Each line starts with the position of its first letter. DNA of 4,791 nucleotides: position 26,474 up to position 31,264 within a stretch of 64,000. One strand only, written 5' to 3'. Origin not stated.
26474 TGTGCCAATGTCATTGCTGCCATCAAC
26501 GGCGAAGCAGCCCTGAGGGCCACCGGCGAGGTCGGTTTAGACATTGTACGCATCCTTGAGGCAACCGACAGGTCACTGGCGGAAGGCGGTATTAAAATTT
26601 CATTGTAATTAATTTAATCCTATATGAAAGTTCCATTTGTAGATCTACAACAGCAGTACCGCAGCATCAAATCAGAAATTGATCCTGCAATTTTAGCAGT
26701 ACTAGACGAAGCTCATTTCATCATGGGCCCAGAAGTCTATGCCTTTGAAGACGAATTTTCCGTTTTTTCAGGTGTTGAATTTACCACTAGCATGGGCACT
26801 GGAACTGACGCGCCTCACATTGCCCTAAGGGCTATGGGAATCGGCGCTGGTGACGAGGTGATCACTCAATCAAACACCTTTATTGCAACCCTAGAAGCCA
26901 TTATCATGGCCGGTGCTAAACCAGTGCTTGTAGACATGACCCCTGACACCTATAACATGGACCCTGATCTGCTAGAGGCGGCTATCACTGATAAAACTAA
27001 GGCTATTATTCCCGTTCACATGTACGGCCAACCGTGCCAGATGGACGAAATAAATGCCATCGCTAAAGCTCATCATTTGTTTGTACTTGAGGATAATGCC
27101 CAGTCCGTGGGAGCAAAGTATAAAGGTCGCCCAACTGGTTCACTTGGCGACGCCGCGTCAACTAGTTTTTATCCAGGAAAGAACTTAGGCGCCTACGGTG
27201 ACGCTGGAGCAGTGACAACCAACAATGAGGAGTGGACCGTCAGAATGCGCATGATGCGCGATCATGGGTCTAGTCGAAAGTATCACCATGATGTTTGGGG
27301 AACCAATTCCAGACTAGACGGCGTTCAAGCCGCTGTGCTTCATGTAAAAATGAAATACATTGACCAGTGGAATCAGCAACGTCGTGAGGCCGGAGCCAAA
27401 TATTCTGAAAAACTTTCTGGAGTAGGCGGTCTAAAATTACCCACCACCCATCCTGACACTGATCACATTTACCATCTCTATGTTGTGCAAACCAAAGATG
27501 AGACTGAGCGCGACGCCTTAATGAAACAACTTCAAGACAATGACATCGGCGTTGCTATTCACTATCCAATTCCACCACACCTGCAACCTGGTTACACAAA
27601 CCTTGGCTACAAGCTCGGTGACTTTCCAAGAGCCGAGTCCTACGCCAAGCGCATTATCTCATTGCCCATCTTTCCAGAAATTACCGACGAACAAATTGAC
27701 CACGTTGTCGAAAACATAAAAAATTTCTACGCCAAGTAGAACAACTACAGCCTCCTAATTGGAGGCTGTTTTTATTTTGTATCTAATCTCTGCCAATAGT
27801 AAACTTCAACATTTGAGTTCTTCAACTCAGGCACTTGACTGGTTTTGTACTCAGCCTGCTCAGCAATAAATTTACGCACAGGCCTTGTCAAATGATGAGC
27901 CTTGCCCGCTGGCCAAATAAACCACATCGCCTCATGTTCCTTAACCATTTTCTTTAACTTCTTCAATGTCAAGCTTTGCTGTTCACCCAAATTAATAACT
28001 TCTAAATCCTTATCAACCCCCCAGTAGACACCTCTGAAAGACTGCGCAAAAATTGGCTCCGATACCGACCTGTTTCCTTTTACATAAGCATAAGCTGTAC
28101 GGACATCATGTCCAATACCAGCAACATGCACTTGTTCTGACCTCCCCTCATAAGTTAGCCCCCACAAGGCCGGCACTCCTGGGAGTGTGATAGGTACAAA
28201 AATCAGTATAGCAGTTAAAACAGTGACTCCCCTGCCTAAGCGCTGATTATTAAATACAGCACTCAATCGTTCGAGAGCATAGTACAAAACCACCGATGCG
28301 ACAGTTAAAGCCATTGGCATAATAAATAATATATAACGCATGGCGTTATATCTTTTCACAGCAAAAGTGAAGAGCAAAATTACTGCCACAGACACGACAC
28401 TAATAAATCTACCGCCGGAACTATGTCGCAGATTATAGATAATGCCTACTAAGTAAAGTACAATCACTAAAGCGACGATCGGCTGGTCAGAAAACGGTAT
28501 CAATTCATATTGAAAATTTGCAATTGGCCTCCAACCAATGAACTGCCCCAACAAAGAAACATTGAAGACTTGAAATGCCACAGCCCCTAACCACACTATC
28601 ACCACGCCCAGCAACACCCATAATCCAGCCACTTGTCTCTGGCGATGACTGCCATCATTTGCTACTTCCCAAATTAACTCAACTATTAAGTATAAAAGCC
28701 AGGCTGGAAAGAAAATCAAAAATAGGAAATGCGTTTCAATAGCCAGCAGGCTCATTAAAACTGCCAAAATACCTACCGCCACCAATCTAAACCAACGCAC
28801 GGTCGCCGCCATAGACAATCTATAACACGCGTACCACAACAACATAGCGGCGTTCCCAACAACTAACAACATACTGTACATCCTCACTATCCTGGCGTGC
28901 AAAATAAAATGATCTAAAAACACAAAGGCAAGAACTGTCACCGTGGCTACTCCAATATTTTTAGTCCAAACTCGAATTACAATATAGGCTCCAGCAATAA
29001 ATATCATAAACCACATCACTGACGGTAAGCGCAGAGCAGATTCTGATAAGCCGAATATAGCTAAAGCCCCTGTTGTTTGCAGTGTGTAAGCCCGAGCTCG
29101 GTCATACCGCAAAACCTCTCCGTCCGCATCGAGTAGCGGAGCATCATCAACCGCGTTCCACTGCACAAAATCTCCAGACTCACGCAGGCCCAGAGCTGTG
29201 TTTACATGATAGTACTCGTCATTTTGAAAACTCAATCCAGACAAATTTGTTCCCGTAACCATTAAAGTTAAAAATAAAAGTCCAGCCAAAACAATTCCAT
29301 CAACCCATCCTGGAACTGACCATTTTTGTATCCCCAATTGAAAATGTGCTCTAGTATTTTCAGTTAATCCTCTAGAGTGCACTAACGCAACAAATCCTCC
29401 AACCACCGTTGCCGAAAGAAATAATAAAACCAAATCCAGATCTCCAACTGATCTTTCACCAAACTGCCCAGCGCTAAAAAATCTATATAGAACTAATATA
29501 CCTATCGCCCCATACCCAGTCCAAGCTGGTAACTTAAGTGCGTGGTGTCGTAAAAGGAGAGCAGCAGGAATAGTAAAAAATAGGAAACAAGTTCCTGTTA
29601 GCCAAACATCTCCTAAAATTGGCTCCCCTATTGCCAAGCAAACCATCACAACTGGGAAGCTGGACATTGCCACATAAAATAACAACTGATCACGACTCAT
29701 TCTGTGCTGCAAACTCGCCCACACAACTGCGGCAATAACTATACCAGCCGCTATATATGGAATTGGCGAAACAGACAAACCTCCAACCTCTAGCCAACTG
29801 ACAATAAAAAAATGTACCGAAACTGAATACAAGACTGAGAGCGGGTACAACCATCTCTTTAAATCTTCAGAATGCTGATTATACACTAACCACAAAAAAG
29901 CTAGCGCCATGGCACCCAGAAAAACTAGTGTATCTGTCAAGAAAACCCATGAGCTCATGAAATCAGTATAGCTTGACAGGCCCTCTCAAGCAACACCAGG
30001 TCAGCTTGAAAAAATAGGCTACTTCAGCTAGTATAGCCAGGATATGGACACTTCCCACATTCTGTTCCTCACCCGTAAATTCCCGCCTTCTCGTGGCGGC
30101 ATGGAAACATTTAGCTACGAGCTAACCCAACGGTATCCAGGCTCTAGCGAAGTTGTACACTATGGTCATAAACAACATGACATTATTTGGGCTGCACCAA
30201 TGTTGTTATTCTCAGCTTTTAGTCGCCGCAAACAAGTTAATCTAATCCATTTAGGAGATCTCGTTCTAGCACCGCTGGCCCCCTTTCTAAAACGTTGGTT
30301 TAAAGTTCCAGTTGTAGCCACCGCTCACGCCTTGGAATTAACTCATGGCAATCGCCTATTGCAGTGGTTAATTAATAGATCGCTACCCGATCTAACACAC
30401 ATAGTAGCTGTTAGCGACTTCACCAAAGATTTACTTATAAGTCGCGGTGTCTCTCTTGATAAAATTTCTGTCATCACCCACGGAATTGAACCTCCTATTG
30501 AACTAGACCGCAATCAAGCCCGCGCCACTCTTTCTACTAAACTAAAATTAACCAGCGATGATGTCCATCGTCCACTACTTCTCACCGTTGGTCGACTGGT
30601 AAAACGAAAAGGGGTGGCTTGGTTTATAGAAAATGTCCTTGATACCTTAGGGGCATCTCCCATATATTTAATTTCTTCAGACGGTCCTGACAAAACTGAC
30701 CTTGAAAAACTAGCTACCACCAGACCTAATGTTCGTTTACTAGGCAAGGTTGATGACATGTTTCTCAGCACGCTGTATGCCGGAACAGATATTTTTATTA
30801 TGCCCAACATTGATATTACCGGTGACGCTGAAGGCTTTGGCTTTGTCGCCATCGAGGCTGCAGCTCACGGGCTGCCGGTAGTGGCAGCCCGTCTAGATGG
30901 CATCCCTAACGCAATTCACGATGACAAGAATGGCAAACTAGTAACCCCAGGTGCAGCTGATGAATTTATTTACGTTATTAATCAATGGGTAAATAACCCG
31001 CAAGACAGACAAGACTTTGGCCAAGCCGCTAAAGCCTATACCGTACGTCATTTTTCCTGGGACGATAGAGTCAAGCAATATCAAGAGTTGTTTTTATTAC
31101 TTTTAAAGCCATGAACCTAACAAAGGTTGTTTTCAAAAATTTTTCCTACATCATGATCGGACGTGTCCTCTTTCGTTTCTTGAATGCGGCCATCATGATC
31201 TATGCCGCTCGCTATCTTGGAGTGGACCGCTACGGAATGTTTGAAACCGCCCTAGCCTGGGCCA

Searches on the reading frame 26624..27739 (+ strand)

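Call 37: search_protein_families(library=pfam, proteins=[window:26624-27739:+], max_evalue=0.00001)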
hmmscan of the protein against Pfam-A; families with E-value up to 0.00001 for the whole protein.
window:26624-27739:+ (371 aa): 2 families
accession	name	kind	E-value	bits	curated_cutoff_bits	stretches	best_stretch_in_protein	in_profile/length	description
PF01041.23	DegT_DnrJ_EryC1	-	3.8e-122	408.4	19.8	1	15-365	3-359/360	DegT/DnrJ/EryC1/StrS aminotransferase family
PF00155.27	Aminotran_1_2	-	8.2e-09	35.6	19.7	1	52-264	66-286/361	Aminotransferase class I and II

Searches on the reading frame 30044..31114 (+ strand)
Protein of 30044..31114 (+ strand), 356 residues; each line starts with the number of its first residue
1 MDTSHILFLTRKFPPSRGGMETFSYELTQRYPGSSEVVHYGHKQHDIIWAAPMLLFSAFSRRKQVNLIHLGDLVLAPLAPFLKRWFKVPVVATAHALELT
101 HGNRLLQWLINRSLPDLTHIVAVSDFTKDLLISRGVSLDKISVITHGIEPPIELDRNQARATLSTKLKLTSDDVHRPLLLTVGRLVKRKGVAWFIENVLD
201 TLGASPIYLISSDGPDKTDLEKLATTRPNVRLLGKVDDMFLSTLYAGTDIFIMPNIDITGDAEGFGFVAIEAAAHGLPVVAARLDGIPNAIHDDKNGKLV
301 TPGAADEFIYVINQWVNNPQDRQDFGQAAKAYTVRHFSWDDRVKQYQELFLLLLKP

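Call 38: search_protein_families(library=pfam, proteins=[window:30044-31114:+], max_evalue=0.00001)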
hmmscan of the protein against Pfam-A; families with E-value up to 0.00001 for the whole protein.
window:30044-31114:+ (356 aa): 5 families
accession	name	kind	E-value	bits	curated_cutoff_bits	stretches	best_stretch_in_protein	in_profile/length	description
PF13692.12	Glyco_trans_1_4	-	7.6e-26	91.5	27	1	177-317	2-141/142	Glycosyl transferases group 1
PF00534.26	Glycos_transf_1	-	1.7e-24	86.7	26.4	1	176-330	15-170/172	Glycosyl transferases group 1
PF13439.12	Glyco_transf_4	-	2.9e-13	50.6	28.5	1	37-149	46-167/170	Glycosyltransferase Family 4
PF13579.12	Glyco_trans_4_4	-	1.3e-08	35.8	29.7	1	50-144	58-155/158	Glycosyl transferase 4-like domain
PF13524.12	Glyco_trans_1_2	-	2.8e-08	34.3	25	1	217-347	27-143/144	Glycosyl transferase-like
